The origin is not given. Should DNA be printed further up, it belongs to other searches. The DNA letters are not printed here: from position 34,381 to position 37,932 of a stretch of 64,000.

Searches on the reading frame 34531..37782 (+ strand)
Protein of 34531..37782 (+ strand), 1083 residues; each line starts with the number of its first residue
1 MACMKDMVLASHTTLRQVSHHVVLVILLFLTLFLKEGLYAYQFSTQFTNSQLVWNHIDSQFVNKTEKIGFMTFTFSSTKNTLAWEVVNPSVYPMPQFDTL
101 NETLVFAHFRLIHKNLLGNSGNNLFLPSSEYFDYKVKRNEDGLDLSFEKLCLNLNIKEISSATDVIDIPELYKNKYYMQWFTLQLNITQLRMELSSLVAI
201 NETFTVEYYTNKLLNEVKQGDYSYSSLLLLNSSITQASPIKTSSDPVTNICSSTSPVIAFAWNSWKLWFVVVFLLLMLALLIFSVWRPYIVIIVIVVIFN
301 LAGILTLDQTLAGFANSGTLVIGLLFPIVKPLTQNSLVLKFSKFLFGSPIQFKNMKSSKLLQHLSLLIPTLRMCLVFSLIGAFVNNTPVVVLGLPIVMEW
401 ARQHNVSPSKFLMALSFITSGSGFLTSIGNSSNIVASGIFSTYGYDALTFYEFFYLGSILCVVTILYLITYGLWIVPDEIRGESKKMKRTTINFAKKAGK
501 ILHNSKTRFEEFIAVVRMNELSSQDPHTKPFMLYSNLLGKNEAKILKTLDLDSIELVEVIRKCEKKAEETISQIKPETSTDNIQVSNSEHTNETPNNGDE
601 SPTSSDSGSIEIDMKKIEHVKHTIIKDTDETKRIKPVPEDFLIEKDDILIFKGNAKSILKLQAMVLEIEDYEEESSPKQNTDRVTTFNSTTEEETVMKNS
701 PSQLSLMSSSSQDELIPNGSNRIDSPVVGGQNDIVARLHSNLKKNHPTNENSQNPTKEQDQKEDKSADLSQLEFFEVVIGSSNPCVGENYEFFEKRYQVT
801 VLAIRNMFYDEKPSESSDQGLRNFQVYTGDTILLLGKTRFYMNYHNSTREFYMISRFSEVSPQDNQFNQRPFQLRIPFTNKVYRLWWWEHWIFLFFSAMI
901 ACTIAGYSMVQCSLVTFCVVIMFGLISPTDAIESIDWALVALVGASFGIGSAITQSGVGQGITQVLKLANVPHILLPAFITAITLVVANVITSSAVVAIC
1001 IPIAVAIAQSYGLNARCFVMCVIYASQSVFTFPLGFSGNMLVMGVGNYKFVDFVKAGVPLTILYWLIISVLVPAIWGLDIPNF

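Call 13: find_encoding_contigs(protein=window:34531-37782:+, flank=2000, max_places=4)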
Protein window:34531-37782:+ (1083 aa): no gene with exactly this product is on record in the collection.

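Call 14: search_protein_families(library=pfam, proteins=[window:34531-37782:+], max_evalue=0.001)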
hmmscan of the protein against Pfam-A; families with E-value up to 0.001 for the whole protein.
window:34531-37782:+ (1083 aa): 2 families
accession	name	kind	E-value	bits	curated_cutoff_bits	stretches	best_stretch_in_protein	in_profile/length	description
PF03600.22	CitMHS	-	9.5e-43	147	31.9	2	279-997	2-307/336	Citrate transporter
PF06808.19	DctM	-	0.00075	18.9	23.8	1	938-1068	274-406/413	Tripartite ATP-independent periplasmic transporter, DctM component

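Call 15: find_homologous_proteins(query=window:34531-37782:+, max_evalue=1e-20)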
Query window:34531-37782:+ (1083 aa): 210 proteins with E <= 1e-20 among 8000 candidates; the best 120 are listed.
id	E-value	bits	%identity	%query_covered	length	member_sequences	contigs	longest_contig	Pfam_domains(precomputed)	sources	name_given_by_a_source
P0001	0.0e+0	1555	68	97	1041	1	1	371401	PF03600.23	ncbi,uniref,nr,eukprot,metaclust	ncbi:predicted protein [Naegleria gruberi]|uniref:Predicted protein n=1 Tax=Naegleria gruberi TaxID=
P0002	3.6e-296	1003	51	88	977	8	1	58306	PF02080.27,PF03600.23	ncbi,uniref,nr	ncbi:hypothetical protein FDP41_006026 [Naegleria fowleri]|uniref:RCK C-terminal domain-containing p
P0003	3.2e-266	904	43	96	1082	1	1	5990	PF03600.23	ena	-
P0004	3.4e-257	874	42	96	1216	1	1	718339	PF03600.23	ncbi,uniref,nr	ncbi:hypothetical protein C9374_001756 [Naegleria lovaniensis]|uniref:Citrate transporter-like domai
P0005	4.7e-234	798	42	87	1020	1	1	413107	PF03600.23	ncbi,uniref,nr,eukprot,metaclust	ncbi:predicted protein [Naegleria gruberi]|uniref:Predicted protein n=1 Tax=Naegleria gruberi TaxID=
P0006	7.0e-232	790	41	90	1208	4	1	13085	PF03600.23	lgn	-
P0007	9.4e-228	777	53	66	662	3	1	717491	PF02080.27,PF03600.23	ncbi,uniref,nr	ncbi:hypothetical protein FDP41_003976 [Naegleria fowleri]|uniref:RCK C-terminal domain-containing p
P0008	1.3e-197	677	53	30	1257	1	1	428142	PF00939.26,PF03600.23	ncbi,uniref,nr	ncbi:hypothetical protein C9374_009982 [Naegleria lovaniensis]|uniref:Citrate transporter-like domai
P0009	3.8e-196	672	52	31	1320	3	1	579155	PF00939.26,PF03600.23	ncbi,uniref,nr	ncbi:hypothetical protein FDP41_006406 [Naegleria fowleri]|uniref:Citrate transporter-like domain-co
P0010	3.3e-142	494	29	55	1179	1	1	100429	PF03600.23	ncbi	ncbi:hypothetical protein ABK040_013581 [Willaertia magna]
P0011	1.3e-59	220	28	29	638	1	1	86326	PF00939.26,PF02080.27,PF03600.23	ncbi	-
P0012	2.1e-59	219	29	28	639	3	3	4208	PF00939.26,PF02080.27,PF03600.23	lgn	-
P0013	3.7e-54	202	27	30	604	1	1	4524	PF00939.26,PF02080.27,PF03600.23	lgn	-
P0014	4.7e-54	202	23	38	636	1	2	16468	PF00939.26,PF02080.27,PF03600.23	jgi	jgi:di/tricarboxylate transporter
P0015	2.9e-51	193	26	29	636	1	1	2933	PF00939.26,PF02080.27,PF03600.23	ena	-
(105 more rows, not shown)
